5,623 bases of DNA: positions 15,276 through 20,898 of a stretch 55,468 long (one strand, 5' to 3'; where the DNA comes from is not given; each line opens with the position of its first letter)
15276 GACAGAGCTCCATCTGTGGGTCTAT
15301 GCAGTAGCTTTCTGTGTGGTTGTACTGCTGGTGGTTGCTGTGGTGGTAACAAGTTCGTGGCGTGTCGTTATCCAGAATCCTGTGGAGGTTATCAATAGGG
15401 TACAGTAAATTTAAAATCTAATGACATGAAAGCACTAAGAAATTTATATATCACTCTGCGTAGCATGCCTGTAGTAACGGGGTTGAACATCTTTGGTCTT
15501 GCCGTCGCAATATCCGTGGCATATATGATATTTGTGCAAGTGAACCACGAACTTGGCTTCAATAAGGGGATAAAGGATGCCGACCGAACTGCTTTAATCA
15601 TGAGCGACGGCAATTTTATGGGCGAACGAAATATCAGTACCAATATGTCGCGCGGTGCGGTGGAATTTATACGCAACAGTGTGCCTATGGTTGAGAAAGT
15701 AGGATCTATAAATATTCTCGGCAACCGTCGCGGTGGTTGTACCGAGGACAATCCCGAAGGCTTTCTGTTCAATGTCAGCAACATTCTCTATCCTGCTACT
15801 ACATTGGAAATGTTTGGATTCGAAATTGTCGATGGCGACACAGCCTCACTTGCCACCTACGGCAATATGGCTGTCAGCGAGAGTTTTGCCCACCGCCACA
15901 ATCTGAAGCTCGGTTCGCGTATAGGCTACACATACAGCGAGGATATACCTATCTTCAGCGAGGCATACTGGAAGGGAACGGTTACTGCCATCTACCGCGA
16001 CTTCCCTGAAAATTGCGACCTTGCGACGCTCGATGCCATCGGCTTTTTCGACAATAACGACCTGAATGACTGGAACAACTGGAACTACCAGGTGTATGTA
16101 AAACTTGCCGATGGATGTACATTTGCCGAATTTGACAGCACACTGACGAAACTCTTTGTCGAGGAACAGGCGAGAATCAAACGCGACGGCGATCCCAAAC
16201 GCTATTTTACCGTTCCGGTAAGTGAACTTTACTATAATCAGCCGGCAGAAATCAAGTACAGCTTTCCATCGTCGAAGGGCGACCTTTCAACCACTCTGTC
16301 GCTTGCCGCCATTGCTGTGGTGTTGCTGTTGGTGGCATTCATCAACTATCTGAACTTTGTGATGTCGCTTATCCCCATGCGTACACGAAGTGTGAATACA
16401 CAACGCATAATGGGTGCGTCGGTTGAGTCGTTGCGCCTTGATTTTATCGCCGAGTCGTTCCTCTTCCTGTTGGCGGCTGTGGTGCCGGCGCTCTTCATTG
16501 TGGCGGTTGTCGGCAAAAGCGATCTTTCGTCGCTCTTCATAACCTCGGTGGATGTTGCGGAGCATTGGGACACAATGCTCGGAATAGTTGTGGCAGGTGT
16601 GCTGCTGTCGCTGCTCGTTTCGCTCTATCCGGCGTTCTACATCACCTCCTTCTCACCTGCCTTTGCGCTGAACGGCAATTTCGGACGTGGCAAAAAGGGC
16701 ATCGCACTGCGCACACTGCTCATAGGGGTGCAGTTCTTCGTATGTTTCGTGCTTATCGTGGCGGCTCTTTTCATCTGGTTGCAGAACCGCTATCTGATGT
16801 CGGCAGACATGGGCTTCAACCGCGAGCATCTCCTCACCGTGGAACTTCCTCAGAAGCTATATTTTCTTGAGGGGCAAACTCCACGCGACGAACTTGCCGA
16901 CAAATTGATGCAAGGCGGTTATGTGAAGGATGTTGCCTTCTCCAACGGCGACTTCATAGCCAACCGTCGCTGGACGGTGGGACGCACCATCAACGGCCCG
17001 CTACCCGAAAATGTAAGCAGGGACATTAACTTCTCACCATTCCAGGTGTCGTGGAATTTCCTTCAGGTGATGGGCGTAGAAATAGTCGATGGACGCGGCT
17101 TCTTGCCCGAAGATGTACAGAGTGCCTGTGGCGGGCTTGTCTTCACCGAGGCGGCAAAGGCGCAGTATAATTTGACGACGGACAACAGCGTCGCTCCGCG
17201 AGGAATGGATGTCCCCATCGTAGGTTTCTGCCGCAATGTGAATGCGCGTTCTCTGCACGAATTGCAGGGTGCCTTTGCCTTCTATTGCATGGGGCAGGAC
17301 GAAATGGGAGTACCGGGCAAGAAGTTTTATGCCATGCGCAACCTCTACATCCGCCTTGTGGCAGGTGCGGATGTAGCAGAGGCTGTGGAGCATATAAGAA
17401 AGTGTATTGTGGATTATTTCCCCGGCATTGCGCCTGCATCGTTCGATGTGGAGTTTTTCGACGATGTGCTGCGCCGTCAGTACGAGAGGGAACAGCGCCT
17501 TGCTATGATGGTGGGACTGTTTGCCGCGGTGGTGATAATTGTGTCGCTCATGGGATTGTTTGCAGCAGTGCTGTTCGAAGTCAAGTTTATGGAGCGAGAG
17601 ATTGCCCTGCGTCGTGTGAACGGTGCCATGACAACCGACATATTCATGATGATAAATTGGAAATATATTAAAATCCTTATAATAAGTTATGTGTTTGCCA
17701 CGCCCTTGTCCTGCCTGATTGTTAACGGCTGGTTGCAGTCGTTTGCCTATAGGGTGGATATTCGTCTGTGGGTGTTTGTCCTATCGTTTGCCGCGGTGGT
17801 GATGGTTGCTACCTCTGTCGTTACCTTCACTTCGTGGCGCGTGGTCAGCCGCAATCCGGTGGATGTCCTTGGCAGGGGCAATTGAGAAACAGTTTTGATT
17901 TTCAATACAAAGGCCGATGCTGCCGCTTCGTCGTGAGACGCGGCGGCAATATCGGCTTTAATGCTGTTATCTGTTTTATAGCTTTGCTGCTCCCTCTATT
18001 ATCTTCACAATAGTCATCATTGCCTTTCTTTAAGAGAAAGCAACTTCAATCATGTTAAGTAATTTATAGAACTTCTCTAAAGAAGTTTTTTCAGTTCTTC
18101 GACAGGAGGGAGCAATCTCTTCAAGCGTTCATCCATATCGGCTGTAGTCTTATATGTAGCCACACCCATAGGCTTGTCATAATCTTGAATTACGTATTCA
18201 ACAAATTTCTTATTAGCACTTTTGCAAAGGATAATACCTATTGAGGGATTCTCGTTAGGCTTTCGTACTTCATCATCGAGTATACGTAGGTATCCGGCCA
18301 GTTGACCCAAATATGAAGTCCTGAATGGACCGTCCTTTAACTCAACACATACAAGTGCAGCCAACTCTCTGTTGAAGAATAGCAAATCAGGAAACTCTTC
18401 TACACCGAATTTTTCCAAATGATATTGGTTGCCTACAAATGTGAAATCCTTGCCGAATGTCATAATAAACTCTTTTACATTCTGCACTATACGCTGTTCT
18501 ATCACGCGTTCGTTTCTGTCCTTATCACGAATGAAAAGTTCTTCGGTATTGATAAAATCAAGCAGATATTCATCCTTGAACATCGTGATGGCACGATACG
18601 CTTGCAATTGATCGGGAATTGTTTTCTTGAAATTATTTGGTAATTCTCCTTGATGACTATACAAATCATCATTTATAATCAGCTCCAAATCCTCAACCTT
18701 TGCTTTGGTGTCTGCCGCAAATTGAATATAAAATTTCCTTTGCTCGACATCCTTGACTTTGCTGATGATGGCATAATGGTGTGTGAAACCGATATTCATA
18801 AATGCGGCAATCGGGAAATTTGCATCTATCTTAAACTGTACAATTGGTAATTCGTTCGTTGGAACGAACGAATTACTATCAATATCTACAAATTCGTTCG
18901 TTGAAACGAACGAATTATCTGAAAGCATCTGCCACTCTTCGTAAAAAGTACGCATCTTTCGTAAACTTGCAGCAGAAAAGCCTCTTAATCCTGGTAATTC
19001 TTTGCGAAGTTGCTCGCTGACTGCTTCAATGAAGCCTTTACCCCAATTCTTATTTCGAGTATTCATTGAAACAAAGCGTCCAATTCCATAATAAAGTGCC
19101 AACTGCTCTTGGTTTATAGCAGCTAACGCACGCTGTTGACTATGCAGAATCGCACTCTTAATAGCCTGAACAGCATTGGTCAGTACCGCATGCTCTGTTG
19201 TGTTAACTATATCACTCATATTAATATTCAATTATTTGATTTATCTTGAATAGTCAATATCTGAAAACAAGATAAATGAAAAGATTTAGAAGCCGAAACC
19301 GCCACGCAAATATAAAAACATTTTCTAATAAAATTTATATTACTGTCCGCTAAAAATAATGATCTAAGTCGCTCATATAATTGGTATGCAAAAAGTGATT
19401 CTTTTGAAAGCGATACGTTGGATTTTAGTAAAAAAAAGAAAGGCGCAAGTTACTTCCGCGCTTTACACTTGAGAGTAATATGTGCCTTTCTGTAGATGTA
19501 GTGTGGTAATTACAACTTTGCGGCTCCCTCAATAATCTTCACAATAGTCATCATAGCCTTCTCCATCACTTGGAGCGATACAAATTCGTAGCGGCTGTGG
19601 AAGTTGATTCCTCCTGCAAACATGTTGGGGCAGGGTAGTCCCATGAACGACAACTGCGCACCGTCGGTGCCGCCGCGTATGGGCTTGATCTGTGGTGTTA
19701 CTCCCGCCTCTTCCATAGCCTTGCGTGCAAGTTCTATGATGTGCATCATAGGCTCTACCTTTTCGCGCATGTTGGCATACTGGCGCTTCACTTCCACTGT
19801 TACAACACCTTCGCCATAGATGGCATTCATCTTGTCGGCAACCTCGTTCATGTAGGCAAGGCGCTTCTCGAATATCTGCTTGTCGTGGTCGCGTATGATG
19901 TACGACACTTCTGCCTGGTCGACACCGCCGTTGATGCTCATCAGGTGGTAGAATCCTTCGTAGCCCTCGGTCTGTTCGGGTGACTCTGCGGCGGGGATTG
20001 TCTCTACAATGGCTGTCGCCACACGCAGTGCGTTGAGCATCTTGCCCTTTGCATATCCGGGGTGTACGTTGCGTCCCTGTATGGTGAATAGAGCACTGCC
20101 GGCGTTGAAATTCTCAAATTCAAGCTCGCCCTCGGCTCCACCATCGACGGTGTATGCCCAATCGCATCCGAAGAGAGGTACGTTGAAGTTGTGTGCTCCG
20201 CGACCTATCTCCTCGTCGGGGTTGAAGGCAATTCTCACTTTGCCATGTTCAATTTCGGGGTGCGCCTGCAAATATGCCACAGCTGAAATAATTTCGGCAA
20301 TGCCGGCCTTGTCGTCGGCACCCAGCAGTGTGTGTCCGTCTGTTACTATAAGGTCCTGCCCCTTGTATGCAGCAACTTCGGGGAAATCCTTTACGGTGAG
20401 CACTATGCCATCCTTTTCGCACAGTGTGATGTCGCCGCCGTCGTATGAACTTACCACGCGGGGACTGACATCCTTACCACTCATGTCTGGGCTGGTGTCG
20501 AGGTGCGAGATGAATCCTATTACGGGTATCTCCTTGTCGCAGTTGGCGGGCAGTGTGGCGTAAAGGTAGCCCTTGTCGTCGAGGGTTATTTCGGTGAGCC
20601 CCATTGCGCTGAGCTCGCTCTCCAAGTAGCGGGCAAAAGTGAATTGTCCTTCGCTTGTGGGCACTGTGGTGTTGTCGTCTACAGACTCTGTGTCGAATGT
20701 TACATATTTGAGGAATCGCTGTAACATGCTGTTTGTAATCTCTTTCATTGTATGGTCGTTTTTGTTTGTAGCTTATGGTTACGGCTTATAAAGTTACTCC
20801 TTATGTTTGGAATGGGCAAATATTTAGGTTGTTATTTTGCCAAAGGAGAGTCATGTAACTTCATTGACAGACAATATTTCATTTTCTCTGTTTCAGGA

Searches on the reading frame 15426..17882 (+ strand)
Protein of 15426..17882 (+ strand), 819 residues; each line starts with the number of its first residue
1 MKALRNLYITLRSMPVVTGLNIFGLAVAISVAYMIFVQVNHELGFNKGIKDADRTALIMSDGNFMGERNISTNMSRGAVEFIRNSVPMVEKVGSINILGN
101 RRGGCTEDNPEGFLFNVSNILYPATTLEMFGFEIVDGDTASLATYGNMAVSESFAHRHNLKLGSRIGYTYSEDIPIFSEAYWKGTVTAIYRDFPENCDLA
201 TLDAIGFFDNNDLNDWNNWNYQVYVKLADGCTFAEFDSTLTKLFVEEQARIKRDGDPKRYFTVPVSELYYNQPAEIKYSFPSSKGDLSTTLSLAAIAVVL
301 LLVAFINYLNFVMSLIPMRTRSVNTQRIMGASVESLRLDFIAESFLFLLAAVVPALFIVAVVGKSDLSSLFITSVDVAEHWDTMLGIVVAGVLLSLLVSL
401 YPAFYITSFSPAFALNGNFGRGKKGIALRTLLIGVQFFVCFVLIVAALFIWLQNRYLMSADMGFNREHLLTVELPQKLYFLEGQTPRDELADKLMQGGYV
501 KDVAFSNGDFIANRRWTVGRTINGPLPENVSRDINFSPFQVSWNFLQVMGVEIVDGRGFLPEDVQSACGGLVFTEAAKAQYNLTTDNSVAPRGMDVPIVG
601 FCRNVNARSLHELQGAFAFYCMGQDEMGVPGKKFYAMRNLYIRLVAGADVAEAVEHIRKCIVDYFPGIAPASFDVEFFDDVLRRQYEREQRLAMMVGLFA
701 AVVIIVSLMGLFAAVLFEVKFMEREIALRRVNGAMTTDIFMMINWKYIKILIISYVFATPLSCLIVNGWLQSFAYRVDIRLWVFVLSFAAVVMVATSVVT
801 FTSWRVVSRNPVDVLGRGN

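Call 75: search_protein_families(library=pfam, proteins=[window:15426-17882:+], max_evalue=0.00001)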
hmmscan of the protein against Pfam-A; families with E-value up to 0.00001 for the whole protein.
window:15426-17882:+ (819 aa): 2 families
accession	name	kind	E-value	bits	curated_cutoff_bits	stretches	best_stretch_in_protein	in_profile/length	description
PF02687.27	FtsX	-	6.8e-16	58.8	25.5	2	295-411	2-120/120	FtsX-like permease C-terminal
PF12704.14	MacB_PCD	-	7.7e-10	39.8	27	1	18-241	1-205/207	MacB-like periplasmic core domain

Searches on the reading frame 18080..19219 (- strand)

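Call 74: search_protein_families(library=pfam, proteins=[window:18080-19219:-], max_evalue=0.00001)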
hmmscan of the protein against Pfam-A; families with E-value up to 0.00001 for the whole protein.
window:18080-19219:- (380 aa): 2 families
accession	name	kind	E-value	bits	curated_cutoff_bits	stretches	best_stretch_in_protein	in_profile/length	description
PF06250.17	YhcG_C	-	6.9e-43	146.6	32.5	1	213-368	3-154/157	YhcG PDDEXK nuclease domain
PF17761.7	DUF1016_N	-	4.7e-25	88.7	32.8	1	20-188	2-136/137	DUF1016 N-terminal domain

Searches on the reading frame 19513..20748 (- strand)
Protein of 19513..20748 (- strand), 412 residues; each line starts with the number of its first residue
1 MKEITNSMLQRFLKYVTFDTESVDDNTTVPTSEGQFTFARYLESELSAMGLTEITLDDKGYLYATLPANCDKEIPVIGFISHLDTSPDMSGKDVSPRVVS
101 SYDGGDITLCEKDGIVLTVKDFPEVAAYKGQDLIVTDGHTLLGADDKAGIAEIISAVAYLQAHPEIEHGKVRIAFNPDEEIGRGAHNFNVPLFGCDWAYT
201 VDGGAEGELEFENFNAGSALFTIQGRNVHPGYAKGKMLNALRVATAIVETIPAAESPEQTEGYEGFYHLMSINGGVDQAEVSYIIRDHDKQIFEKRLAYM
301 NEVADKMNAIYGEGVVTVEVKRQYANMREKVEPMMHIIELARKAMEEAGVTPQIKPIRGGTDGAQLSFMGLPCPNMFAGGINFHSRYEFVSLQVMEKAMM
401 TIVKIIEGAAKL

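Call 74: search_protein_families(library=pfam, proteins=[window:19513-20748:-], max_evalue=0.00001)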
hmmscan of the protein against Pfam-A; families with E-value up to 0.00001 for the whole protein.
window:19513-20748:- (412 aa): 2 families
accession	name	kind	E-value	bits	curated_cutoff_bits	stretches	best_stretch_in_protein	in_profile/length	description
PF07687.19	M20_dimer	-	1.7e-15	57.3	21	1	212-311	2-103/107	Peptidase dimerisation domain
PF01546.33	Peptidase_M20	-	4.5e-13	50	24.6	1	144-407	34-205/206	Peptidase family M20/M25/M40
